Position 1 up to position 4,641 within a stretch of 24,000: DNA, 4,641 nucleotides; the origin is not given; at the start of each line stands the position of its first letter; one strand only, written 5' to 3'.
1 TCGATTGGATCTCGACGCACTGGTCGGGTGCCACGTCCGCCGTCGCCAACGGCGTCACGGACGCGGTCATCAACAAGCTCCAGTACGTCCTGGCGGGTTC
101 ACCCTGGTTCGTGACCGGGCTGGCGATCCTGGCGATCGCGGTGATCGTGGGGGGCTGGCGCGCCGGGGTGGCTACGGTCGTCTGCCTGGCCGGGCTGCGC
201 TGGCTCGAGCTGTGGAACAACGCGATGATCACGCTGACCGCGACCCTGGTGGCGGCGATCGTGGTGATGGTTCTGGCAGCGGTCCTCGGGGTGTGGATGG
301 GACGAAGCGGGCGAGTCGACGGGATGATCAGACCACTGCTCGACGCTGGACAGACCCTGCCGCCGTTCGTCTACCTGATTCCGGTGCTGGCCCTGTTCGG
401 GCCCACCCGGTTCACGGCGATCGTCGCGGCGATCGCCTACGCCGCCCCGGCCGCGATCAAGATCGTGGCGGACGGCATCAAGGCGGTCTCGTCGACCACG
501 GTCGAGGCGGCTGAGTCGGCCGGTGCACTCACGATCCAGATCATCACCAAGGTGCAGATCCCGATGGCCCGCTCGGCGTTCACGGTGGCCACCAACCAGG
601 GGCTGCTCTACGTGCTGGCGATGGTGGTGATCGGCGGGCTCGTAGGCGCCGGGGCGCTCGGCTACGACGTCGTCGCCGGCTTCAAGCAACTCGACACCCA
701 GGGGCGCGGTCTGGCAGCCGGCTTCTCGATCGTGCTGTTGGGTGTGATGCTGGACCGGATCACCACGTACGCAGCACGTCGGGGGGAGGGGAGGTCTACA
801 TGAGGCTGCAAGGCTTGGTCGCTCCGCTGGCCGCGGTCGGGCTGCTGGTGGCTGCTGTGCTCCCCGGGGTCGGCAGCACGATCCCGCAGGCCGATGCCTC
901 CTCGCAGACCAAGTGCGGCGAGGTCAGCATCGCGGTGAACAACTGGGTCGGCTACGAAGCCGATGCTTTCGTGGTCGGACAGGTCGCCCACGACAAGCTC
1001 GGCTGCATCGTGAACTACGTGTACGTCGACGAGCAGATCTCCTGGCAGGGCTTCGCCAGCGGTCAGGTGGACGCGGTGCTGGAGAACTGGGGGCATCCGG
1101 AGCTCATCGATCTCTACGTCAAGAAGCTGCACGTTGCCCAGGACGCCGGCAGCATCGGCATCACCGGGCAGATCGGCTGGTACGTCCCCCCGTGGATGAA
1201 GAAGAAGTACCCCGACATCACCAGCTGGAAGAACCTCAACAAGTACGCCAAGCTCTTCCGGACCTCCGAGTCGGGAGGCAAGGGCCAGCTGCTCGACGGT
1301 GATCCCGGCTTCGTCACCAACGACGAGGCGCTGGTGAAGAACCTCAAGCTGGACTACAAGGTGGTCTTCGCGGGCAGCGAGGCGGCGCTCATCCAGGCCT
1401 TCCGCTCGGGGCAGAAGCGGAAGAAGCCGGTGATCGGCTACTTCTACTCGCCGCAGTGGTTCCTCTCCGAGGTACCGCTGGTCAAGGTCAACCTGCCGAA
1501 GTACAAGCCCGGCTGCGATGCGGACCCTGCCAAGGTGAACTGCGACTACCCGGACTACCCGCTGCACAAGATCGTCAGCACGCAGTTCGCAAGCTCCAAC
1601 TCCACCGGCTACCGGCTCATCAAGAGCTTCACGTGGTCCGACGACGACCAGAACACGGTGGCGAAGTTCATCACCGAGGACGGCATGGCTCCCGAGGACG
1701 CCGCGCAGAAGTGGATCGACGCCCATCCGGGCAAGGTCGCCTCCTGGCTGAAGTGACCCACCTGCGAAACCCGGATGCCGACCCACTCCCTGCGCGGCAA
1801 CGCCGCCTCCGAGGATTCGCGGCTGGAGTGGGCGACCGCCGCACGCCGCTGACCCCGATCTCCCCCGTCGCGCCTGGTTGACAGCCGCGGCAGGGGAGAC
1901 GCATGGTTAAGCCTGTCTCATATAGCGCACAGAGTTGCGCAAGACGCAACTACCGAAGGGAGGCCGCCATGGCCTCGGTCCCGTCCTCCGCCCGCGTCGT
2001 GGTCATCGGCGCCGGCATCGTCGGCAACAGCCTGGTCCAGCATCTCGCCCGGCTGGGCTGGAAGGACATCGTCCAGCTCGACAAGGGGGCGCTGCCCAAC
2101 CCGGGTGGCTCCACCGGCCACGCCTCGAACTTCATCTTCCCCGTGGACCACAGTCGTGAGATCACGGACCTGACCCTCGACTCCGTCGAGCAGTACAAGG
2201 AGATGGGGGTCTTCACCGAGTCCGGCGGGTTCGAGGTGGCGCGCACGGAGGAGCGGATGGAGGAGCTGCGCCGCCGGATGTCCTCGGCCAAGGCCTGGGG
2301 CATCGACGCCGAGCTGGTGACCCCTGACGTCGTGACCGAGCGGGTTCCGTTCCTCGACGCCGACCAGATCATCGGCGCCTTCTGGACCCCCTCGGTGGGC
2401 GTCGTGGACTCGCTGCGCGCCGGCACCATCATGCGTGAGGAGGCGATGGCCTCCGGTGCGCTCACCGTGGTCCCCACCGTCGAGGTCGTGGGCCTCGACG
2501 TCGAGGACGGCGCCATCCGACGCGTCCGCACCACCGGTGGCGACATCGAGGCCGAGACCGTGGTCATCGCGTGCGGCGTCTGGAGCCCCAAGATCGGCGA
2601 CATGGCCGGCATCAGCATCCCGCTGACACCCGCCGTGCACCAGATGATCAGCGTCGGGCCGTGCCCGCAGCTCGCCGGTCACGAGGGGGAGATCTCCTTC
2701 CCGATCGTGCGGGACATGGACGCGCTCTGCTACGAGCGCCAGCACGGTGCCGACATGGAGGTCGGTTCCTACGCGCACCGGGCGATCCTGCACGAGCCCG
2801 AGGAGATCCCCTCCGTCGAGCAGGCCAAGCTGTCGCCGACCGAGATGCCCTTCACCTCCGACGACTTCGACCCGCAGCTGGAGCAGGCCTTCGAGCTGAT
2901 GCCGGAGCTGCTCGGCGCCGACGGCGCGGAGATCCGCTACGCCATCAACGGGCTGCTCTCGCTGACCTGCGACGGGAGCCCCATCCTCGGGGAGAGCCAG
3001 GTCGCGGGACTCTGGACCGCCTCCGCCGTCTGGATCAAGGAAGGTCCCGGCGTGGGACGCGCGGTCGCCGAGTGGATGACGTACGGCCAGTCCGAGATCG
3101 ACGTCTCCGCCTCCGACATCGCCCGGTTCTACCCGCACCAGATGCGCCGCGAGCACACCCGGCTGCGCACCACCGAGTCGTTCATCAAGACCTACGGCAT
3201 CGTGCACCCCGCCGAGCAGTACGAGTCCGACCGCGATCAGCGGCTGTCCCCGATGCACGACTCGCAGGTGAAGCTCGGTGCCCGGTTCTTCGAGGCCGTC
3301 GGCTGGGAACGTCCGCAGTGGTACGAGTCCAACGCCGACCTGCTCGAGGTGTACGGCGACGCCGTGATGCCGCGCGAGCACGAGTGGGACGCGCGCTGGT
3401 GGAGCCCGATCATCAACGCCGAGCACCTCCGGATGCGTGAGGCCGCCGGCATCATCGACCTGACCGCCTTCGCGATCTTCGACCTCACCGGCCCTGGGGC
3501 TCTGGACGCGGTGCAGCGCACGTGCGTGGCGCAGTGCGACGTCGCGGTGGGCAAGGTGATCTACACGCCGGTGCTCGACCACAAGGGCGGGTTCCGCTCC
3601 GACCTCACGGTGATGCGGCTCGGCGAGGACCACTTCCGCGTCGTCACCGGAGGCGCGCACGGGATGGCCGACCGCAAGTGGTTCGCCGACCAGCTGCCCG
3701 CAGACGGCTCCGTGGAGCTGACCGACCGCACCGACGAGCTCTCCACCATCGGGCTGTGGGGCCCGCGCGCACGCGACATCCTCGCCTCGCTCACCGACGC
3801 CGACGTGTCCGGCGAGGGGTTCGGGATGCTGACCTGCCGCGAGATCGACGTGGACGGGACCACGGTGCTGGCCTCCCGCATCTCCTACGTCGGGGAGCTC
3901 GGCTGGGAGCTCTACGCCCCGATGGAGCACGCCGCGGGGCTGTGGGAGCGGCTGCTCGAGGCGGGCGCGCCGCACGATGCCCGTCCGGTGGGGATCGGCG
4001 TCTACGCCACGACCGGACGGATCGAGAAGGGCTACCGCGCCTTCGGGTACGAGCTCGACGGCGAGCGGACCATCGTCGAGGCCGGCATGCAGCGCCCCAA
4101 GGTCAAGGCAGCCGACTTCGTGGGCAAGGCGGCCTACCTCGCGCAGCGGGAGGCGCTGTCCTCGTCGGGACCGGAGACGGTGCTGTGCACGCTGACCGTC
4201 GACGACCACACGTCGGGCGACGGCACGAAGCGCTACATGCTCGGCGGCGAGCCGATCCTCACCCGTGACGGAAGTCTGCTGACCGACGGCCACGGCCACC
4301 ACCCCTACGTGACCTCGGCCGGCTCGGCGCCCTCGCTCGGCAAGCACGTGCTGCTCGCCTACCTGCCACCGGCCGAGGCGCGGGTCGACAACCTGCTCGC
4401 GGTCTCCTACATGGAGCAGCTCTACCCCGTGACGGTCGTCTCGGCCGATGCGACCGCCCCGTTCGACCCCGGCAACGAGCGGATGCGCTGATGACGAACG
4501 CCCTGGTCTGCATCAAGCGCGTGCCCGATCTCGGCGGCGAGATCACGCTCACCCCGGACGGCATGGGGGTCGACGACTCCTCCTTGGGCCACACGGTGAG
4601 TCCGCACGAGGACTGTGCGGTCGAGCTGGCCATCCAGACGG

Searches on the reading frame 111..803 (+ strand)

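Call 55: search_protein_families(library=pfam, proteins=[window:111-803:+], max_evalue=0.001)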
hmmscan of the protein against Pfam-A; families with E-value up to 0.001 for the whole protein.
window:111-803:+ (230 aa): 1 family
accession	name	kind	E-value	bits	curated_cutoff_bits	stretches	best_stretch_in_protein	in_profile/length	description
PF00528.27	BPD_transp_1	-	1.4e-19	71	26.4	1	57-224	2-181/184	Binding-protein-dependent transport system inner membrane component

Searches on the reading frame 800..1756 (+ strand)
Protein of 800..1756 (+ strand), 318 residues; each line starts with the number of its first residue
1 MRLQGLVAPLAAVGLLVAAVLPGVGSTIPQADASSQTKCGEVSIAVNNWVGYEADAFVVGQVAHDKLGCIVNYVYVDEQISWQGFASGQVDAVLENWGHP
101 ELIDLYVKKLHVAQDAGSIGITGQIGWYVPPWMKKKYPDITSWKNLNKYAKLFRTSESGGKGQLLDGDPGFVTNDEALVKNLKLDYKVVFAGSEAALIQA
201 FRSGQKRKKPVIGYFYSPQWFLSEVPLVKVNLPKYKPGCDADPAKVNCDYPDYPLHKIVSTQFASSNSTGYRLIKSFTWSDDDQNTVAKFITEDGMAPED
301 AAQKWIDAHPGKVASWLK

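Call 55: search_protein_families(library=pfam, proteins=[window:800-1756:+], max_evalue=0.001)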
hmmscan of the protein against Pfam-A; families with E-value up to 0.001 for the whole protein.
window:800-1756:+ (318 aa): 1 family
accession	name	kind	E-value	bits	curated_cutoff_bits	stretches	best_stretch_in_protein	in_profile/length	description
PF04069.17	OpuAC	-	1.7e-40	139.7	21.2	1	41-307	2-256/257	Substrate binding domain of ABC-type glycine betaine transport system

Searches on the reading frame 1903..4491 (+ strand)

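Call 55: search_protein_families(library=pfam, proteins=[window:1903-4491:+], max_evalue=0.001)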
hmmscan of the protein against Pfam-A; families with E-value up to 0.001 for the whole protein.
window:1903-4491:+ (862 aa): 4 families
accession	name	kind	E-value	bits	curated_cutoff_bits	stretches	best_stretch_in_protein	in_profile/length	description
PF01571.26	GCV_T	-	2.7e-71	240.2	25.6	1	451-730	1-253/255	Aminomethyltransferase folate-binding domain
PF01266.30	DAO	-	1.5e-45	156.8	27.9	1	31-391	1-353/353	FAD dependent oxidoreductase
PF16350.10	FAO_M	-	3.6e-15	56.3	27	1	395-449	2-56/56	FAD dependent oxidoreductase central domain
PF08669.17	GCV_T_C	-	1.3e-06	28.7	25.9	1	779-847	15-75/80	Glycine cleavage T-protein C-terminal barrel domain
